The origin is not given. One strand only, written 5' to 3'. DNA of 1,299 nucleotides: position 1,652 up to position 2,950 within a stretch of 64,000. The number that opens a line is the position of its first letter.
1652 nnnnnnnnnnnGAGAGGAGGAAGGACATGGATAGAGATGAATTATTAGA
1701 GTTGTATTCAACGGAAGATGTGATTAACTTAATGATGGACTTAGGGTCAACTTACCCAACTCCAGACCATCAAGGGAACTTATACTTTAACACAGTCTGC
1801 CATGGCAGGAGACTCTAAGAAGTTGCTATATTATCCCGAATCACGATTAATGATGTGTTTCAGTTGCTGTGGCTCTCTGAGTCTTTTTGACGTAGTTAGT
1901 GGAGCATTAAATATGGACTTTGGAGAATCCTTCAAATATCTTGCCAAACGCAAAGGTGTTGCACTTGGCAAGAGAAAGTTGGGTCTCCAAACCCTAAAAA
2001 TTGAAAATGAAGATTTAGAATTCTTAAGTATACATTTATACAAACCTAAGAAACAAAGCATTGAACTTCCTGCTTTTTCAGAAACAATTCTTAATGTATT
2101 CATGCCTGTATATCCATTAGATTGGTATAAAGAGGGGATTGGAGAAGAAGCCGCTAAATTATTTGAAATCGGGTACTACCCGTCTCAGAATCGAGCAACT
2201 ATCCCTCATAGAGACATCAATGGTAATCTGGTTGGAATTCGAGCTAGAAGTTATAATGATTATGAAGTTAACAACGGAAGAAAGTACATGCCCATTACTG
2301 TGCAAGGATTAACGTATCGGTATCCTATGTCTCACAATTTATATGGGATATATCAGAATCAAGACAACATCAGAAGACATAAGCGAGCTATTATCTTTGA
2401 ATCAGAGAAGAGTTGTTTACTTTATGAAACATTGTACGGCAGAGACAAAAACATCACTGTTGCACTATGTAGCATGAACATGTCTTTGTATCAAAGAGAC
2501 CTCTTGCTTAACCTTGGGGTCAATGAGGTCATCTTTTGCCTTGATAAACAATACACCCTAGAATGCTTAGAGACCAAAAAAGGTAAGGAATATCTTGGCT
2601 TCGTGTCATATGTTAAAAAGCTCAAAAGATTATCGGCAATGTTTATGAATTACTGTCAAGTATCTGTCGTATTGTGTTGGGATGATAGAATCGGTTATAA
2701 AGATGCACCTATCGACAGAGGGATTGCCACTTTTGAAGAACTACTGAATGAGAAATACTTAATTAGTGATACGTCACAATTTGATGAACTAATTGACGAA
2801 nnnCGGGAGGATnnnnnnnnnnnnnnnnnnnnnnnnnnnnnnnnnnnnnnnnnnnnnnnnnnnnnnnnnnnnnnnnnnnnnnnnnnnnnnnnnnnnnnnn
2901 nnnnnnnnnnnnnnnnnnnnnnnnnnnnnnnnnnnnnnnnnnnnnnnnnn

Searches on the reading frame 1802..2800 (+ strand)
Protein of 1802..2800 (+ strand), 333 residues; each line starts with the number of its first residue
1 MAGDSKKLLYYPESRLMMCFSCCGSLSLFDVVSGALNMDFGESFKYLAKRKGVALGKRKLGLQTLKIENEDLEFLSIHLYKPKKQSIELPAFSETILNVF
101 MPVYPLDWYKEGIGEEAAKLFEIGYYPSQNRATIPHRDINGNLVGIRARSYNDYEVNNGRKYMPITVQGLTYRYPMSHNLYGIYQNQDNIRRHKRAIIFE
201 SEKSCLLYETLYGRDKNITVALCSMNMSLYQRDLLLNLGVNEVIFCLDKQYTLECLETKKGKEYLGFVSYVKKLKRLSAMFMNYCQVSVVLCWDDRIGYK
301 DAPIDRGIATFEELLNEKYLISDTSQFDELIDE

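Call 31: search_protein_families(library=phrogs, proteins=[window:1802-2800:+], max_evalue=0.00001)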
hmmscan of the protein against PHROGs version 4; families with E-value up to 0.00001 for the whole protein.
window:1802-2800:+ (333 aa): 2 families
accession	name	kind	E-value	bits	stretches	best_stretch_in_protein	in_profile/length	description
phrog_47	-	DNA, RNA and nucleotide metabolism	1.2e-35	124.4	1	3-251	59-285/947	DNA primase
phrog_33561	-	unknown function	1.5e-11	45.6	1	211-319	6-110/139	-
